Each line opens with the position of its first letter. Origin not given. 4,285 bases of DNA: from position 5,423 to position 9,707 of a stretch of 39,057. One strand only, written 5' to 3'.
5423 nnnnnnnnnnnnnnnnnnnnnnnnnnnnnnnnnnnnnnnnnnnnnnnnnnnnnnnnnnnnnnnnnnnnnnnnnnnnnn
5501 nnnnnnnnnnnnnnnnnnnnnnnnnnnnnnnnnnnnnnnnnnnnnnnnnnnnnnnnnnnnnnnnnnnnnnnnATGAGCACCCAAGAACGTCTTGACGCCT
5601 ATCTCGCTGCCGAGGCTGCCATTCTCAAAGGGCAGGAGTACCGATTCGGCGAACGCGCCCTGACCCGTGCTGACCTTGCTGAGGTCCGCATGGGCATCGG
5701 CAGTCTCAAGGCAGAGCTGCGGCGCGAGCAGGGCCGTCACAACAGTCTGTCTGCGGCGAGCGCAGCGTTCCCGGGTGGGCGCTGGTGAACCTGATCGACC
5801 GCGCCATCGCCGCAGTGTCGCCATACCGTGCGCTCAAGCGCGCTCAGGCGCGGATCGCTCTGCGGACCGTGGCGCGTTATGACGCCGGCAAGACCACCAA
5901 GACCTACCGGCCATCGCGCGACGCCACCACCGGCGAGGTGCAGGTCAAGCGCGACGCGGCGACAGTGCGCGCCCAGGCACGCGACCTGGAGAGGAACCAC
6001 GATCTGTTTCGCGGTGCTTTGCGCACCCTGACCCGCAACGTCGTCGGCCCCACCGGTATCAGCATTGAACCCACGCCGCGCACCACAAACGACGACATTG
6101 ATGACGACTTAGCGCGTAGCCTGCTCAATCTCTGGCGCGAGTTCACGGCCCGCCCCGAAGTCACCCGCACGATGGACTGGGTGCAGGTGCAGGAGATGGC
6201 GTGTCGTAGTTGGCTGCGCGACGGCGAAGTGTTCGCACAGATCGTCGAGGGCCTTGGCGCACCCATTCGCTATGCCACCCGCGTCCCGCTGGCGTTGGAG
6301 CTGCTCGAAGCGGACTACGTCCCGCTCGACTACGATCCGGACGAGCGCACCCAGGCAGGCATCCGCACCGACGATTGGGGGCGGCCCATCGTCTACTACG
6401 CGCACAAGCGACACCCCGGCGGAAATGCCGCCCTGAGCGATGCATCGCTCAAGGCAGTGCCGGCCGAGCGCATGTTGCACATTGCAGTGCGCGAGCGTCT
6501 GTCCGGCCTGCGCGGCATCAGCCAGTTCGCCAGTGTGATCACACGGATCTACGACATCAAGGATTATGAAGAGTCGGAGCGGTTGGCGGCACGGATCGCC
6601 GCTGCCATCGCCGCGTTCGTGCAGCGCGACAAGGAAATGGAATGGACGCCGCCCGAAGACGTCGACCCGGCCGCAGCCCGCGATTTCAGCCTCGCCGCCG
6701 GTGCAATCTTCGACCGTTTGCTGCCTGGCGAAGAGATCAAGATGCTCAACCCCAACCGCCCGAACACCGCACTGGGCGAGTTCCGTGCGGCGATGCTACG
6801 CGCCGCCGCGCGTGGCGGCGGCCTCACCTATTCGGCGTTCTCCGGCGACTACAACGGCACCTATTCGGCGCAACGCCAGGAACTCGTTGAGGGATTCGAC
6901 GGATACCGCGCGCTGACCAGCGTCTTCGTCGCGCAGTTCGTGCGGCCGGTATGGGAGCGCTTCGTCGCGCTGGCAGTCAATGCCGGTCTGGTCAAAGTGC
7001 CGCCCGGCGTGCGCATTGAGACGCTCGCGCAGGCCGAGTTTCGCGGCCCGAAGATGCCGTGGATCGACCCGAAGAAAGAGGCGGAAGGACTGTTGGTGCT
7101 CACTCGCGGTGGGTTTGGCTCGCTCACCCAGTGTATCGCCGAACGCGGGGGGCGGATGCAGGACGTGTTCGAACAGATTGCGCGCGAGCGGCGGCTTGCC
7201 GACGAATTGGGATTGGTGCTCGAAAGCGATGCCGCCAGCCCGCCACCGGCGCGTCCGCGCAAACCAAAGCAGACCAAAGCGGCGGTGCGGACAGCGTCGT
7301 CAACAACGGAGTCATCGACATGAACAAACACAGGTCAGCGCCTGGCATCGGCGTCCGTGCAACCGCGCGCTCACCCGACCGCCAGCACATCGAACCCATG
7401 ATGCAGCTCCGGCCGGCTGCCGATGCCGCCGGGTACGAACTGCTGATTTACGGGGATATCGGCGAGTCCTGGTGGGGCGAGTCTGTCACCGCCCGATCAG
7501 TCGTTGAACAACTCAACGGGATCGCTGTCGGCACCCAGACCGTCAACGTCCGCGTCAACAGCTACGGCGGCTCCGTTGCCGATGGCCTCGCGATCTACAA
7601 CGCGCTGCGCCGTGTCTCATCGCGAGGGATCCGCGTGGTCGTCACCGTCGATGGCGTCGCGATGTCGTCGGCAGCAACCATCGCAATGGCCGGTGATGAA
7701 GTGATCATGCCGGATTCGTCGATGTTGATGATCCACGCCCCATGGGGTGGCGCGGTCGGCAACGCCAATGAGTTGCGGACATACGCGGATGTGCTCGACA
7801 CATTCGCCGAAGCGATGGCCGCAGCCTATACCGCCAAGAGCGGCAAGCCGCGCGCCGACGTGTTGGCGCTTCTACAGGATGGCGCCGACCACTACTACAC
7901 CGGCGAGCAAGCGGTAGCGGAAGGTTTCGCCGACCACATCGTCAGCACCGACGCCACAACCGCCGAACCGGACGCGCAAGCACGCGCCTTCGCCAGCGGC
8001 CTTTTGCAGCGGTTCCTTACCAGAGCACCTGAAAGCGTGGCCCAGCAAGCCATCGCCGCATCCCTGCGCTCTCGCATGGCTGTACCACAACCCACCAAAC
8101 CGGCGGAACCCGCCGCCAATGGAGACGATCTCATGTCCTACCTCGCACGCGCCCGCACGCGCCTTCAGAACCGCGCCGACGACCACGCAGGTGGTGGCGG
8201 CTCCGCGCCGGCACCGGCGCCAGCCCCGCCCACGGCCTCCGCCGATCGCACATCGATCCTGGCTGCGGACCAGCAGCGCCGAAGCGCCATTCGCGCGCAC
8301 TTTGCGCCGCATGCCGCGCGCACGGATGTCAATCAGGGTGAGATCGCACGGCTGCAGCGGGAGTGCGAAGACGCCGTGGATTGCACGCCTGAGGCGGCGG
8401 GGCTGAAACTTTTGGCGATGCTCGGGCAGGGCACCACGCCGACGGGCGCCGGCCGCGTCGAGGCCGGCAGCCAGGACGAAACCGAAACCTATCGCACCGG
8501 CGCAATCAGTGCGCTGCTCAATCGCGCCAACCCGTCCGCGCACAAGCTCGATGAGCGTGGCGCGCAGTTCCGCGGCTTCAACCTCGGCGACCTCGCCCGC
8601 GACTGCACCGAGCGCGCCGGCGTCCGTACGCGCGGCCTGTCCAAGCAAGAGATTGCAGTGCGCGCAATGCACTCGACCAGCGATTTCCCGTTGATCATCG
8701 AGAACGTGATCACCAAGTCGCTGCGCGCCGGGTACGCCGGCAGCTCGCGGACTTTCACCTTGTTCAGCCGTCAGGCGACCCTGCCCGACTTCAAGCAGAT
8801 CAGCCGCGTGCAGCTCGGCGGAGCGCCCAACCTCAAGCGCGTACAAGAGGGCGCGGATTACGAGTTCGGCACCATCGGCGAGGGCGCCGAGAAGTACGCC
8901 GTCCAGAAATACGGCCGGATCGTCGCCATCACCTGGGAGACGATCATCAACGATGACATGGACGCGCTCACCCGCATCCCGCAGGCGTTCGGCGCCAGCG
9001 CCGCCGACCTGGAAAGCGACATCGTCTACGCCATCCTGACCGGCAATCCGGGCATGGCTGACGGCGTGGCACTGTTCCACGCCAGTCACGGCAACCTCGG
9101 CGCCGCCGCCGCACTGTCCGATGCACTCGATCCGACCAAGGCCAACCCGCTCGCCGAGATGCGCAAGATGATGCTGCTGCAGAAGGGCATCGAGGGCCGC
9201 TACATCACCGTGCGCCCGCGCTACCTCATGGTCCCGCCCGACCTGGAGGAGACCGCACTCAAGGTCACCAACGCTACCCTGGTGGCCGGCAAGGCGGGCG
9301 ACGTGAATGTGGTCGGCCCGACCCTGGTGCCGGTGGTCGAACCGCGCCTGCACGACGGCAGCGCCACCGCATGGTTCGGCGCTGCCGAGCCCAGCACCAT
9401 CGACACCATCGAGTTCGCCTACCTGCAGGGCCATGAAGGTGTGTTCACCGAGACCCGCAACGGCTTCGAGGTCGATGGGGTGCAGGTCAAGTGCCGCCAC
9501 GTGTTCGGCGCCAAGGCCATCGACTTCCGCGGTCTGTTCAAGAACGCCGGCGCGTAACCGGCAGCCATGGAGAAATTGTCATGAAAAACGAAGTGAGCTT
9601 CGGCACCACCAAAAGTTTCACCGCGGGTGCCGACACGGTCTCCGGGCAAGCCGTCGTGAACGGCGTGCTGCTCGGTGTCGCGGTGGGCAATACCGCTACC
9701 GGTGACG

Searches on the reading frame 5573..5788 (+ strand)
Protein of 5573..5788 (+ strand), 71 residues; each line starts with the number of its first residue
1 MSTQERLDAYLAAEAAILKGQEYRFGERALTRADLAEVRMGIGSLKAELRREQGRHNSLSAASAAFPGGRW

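Call 8: search_protein_families(library=pfam, proteins=[window:5573-5788:+], max_evalue=0.01)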
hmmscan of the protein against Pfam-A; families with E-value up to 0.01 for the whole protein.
window:5573-5788:+ (71 aa): 1 family
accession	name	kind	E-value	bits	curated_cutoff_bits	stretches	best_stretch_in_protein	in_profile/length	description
PF19645.4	DUF6148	-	1.1e-07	32.3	27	1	3-55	9-61/74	Family of unknown function (DUF6148)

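Call 24: search_protein_families(library=phrogs, proteins=[window:5573-5788:+], max_evalue=0.01)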
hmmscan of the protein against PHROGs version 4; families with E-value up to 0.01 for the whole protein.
window:5573-5788:+ (71 aa): 2 families
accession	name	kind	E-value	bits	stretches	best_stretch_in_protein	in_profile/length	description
phrog_118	-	connector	4.4e-19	69.2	1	3-61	8-66/76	head-tail adaptor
phrog_35772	-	unknown function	5.8e-06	27.6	1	7-41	73-107/136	-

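Call 45: find_related_loci(query=A2, collection=viral_contigs, flank=2500)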
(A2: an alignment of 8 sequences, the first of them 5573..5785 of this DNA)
Query A2 (71 aa) in viral_contigs; peptide patterns used: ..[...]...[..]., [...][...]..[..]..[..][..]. (x = any residue, [..] = any of these).
298 stretches matched a pattern; 143 encode a relative of the query (tblastn E <= 1e-3); the best 80 are kept; 80 distinct loci.
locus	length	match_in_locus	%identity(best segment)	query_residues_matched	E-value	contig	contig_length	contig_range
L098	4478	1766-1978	90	1-71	2e-39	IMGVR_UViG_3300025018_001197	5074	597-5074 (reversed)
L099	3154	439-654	58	1-68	2e-16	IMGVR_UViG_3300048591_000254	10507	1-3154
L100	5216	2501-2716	58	1-68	2e-16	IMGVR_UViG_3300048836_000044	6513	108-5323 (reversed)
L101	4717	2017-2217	52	3-66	3e-15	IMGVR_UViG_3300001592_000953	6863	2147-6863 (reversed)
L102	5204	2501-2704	54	2-66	3e-15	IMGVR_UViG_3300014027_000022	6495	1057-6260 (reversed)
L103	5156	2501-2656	58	2-53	5e-15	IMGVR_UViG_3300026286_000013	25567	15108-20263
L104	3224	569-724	58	2-53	5e-15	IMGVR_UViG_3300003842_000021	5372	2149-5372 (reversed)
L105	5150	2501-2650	62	2-51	6e-15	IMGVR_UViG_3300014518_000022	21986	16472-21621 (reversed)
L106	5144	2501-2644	58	2-49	3e-14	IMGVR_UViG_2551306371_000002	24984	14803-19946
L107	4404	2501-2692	51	1-71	3e-14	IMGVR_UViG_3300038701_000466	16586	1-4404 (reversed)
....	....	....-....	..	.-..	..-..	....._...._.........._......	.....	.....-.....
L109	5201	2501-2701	49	2-68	4e-14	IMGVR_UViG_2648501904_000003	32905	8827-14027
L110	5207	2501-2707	51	1-68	5e-14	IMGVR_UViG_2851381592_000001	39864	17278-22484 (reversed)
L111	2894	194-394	49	2-68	7e-14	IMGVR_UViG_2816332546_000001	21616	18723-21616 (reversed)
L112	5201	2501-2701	49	2-68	8e-14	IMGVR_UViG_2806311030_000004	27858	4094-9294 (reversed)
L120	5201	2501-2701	49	2-68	4e-13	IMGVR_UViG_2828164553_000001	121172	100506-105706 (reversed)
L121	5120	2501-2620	68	2-41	6e-13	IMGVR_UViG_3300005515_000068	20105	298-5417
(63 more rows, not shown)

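Call 53: search_dna_similar(query=L121:2067-2402:+, collection=phages, mode=protein, max_rows=25, max_evalue=0.001)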
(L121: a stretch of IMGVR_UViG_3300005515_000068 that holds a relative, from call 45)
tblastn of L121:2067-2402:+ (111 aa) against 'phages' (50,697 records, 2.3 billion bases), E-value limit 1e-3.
No match.

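Call 55: search_dna_similar(query=window:5573-5785:+, collection=phages, mode=protein, max_rows=40, max_evalue=0.001)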
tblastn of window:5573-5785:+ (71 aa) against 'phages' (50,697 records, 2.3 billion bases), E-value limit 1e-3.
Records with a match: 1; places in all: 1; records where one place covers at least 80% of the query: 0.
Best place of each record, by identity: <60% 1.
By first word of the organism name: Clostridium 1.
By host as written in the record: Enterocloster clostridioformis 1.
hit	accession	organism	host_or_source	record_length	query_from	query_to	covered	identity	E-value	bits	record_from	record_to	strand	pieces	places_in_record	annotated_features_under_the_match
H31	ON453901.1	Clostridium phage Saumur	Enterocloster clostridioformis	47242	2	42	58%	46.3%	5e-4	42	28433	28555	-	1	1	head-tail adaptor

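Call 88: search_protein_families(library=pfam, proteins=[L120:900-2357:+], max_evalue=0.001)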
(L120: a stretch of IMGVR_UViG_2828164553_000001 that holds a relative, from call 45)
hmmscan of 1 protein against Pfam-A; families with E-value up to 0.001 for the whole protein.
L120:900-2357:+ (486 aa): 2 families
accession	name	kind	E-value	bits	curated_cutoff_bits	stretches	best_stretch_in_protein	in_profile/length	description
PF13676.11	TIR_2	-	4.1e-15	56.8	28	1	19-156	1-121/122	TIR domain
PF08357.16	SEFIR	-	1.9e-11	44.9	23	1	18-135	2-119/150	SEFIR domain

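Call 89: search_protein_families(library=padloc, proteins=[L120:900-2357:+], max_evalue=0.001)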
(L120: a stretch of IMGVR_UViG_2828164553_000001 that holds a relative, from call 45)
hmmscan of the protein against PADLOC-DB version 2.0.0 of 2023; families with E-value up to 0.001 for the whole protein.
L120:900-2357:+ (486 aa): 1 family
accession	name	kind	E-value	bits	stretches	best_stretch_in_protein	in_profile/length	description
PDLC03957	bSEFIR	-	2.8e-91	305.4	1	16-485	38-384/412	-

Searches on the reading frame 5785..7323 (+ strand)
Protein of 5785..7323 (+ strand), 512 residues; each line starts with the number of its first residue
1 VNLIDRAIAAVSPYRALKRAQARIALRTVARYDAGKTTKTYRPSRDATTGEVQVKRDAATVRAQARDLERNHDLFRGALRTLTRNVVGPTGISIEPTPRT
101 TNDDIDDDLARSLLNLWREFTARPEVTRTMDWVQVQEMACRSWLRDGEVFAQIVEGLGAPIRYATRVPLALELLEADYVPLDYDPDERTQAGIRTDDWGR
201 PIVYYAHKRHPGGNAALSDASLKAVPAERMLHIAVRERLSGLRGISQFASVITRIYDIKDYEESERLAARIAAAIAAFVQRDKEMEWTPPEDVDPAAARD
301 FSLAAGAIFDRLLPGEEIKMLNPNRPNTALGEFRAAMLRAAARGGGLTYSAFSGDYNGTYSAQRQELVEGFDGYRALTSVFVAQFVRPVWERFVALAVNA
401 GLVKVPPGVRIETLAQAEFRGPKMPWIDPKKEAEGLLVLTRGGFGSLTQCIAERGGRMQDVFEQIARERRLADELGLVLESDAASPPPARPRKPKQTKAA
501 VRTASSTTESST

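Call 8: search_protein_families(library=pfam, proteins=[window:5785-7323:+], max_evalue=0.01)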
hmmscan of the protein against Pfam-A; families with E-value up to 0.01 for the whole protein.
window:5785-7323:+ (512 aa): 1 family
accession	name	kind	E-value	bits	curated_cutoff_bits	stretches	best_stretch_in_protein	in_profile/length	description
PF05136.18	Phage_portal_2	-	8.5e-85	285.4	32.9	1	48-376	13-352/354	Phage portal protein, lambda family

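Call 12: find_related_loci(query=window:5785-7323:+, collection=viral_contigs, flank=3000)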
Query window:5785-7323:+ (512 aa) in viral_contigs; peptide patterns used: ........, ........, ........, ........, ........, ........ (x = any residue, [..] = any of these).
9 stretches matched a pattern; 1 encode a relative of the query (tblastn E <= 1e-3); 1 distinct loci.
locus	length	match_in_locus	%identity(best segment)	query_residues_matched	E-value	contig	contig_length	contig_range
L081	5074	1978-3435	89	1-485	0e+0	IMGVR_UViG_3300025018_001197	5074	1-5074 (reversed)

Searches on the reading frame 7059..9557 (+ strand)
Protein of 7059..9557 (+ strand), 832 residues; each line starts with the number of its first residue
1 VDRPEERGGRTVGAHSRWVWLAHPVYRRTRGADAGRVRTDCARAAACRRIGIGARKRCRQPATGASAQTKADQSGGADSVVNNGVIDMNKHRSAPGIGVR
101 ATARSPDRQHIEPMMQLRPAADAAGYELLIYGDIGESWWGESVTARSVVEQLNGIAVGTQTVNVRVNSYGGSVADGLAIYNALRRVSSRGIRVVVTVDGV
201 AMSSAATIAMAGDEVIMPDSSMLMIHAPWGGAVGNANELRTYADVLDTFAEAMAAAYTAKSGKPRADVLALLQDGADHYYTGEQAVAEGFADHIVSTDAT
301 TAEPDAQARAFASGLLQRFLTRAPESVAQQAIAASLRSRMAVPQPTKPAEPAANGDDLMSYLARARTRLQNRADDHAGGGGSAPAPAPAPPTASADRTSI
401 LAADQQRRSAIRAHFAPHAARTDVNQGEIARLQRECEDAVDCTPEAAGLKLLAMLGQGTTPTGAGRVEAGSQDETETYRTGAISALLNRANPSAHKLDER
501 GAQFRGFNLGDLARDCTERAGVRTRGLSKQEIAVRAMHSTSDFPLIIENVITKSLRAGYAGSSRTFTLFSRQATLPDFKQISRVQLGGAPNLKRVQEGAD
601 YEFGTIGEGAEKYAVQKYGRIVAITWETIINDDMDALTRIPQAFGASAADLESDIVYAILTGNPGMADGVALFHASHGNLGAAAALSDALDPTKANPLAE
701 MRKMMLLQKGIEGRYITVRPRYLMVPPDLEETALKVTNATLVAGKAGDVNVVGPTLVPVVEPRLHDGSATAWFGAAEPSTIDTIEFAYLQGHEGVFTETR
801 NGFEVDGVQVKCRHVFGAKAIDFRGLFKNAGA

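Call 8: search_protein_families(library=pfam, proteins=[window:7059-9557:+], max_evalue=0.01)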
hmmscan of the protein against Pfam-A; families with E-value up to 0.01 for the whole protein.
window:7059-9557:+ (832 aa): 3 families
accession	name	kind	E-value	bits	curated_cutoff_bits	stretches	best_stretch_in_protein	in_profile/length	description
PF25209.1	Phage_capsid_4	-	1.8e-57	196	27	1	512-829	3-262/262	Phage capsid protein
PF00574.28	CLP_protease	-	1.7e-24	87.2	20.2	1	144-297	29-181/182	Clp protease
PF10124.15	Mu-like_gpT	-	0.00015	21.6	20.1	1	695-752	222-277/289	Mu-like prophage major head subunit gpT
